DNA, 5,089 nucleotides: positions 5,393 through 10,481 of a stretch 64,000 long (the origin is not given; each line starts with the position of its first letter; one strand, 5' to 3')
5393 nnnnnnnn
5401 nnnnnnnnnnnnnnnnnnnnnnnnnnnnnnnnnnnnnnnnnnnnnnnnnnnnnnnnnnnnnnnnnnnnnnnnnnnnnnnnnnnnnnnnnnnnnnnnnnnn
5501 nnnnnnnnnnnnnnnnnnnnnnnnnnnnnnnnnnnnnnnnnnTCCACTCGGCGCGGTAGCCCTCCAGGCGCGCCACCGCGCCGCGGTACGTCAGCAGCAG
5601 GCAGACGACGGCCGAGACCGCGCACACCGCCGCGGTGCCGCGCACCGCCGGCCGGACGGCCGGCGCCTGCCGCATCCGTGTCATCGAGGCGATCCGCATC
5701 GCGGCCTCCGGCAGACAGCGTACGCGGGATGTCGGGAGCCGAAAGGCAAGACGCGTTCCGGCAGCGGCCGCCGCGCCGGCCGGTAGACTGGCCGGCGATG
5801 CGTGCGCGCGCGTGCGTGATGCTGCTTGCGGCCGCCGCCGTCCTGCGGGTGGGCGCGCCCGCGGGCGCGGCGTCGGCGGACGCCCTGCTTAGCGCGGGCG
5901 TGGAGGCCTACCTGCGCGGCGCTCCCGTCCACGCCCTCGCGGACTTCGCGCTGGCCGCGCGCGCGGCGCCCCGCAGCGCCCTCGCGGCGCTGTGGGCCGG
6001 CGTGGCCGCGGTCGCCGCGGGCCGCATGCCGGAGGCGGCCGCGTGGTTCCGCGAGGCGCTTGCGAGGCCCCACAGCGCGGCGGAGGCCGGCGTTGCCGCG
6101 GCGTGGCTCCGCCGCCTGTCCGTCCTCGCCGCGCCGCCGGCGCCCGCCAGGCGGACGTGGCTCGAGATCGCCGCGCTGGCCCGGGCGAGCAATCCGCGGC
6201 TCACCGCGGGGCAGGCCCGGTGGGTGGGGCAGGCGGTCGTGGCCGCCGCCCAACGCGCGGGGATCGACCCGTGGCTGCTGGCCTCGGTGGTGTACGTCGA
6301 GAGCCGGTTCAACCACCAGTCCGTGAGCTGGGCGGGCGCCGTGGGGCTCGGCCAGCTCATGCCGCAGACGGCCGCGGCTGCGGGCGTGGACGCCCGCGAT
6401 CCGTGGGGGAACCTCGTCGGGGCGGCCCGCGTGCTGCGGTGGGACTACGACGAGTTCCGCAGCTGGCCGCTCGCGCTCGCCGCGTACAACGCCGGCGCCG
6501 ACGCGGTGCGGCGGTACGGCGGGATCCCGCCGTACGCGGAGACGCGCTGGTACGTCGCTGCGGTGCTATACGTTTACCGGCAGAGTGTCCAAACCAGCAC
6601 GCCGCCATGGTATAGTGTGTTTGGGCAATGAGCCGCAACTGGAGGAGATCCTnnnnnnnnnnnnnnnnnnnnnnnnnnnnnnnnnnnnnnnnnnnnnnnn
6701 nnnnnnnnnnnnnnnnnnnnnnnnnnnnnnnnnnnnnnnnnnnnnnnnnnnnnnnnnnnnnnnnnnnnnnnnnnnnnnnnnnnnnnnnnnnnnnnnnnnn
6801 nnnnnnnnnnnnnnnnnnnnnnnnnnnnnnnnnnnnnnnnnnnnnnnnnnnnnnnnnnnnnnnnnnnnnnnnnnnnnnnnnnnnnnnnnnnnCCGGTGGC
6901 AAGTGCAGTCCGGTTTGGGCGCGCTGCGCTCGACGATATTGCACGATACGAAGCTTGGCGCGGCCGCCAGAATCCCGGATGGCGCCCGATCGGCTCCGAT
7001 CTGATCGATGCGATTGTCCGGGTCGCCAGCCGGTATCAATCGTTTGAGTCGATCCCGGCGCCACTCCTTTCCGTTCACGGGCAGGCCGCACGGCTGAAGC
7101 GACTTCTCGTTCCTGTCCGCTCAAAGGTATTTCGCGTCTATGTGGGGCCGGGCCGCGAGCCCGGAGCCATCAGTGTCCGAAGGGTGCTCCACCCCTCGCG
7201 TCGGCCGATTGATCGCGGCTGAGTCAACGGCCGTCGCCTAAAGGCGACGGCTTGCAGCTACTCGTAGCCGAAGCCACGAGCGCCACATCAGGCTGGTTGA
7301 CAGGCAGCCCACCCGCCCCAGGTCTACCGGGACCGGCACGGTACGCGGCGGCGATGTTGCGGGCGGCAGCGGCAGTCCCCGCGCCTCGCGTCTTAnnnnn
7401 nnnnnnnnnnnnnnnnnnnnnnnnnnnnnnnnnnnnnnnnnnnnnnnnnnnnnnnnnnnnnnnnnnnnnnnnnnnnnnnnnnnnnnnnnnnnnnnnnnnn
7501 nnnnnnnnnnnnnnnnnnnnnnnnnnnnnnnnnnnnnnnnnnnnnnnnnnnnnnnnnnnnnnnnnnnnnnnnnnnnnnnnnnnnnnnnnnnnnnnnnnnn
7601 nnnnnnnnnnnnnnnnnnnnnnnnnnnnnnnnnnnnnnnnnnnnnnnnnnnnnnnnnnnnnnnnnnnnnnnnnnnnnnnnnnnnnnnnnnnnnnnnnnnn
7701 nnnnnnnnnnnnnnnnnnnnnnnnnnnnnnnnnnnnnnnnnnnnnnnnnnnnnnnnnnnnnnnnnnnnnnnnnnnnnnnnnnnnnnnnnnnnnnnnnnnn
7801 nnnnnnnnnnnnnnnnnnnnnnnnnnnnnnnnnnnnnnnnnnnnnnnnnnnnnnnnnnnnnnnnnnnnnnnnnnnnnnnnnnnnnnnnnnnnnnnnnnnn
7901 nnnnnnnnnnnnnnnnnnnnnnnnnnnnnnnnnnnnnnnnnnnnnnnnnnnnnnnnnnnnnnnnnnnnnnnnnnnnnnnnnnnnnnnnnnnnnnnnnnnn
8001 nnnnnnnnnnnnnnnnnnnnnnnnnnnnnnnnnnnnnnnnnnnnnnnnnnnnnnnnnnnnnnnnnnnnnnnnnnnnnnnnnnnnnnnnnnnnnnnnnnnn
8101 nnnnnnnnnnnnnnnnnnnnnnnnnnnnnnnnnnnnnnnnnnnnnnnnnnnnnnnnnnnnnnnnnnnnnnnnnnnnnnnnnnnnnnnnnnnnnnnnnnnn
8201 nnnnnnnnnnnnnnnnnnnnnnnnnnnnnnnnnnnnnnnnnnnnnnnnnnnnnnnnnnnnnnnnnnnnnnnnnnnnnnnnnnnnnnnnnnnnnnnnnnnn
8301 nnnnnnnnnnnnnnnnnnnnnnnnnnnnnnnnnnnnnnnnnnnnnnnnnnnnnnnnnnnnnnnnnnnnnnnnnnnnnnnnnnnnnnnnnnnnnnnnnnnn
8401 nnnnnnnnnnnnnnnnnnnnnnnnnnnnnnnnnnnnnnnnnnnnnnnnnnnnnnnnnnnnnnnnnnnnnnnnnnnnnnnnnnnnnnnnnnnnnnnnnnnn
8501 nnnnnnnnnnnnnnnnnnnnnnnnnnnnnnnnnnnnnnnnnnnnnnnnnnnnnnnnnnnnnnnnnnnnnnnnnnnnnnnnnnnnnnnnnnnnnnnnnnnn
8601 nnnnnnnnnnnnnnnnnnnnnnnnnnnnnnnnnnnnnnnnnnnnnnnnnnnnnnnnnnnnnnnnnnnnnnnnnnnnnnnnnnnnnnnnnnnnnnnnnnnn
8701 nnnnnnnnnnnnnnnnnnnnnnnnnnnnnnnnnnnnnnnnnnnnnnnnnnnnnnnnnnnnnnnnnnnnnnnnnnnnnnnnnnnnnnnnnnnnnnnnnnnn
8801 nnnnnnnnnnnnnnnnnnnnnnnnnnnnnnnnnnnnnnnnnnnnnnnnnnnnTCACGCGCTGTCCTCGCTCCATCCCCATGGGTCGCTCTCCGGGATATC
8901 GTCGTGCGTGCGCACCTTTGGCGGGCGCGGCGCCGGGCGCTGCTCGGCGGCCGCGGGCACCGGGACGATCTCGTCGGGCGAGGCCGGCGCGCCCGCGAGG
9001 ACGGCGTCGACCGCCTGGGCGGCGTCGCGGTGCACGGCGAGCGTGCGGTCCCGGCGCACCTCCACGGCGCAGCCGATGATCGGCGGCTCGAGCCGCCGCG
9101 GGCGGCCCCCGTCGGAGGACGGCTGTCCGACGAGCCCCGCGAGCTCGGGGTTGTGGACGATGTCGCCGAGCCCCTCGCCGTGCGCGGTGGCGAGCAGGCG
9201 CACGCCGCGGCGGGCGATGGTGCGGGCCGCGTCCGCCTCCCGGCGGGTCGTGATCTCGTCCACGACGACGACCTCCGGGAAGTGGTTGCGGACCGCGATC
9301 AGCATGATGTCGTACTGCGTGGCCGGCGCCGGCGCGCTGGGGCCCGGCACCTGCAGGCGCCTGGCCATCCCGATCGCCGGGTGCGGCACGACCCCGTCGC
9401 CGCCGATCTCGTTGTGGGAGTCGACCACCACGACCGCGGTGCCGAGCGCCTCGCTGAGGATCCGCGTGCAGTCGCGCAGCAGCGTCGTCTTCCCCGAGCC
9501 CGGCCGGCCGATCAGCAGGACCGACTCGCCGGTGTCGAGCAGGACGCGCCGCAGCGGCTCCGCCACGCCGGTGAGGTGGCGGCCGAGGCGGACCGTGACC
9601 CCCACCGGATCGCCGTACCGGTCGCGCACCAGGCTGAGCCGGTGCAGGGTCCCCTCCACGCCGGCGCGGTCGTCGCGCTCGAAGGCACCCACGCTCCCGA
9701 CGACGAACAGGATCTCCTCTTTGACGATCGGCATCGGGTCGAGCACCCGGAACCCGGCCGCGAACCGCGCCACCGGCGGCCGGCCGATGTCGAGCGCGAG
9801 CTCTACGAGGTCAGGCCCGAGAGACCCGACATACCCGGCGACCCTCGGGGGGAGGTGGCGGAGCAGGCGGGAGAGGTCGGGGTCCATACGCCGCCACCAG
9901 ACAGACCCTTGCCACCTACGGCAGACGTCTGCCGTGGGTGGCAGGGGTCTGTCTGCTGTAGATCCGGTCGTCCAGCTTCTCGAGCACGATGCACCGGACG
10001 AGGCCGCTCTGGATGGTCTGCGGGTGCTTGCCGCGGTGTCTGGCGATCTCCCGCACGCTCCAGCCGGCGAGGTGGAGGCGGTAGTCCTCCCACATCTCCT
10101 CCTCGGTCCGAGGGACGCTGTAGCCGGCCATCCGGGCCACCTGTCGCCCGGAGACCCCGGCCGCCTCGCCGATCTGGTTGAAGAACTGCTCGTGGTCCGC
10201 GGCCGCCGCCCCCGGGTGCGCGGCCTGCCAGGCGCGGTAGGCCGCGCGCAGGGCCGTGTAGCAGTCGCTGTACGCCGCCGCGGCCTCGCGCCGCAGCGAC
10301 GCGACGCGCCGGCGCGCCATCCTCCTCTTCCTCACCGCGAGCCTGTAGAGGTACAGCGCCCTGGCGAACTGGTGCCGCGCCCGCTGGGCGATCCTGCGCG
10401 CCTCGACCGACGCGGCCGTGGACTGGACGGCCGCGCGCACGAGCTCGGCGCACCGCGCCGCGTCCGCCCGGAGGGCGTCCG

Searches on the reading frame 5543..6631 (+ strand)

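Call 36: search_protein_families(library=pfam, proteins=[window:5543-6631:+])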
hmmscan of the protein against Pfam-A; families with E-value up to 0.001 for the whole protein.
window:5543-6631:+ (362 aa): 3 families
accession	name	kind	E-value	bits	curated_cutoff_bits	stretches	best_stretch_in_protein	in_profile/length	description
PF01464.25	SLT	-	7e-22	77.6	21.3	1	233-327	4-106/117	Transglycosylase SLT domain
PF13406.11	SLT_2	-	4.7e-05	23.2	24.3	0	261-285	150-174/292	Transglycosylase SLT domain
PF13432.12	TPR_16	-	0.00079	20.3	32.7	1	131-175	16-60/65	Tetratricopeptide repeat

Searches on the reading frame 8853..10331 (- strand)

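Call 36: search_protein_families(library=pfam, proteins=[window:8853-10331:-])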
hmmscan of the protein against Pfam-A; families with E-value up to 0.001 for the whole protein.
window:8853-10331:- (492 aa): 3 families
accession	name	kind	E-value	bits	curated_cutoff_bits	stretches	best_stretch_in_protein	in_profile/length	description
PF19568.5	Spore_III_AA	-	1.5e-16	60.8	27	1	245-402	119-276/306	Sporulation stage III, protein AA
PF13191.12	AAA_16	-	3.3e-06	28.1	32.6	1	253-306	9-60/167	AAA ATPase domain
PF13401.12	AAA_22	-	0.00073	20.3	27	0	268-360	5-93/130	AAA domain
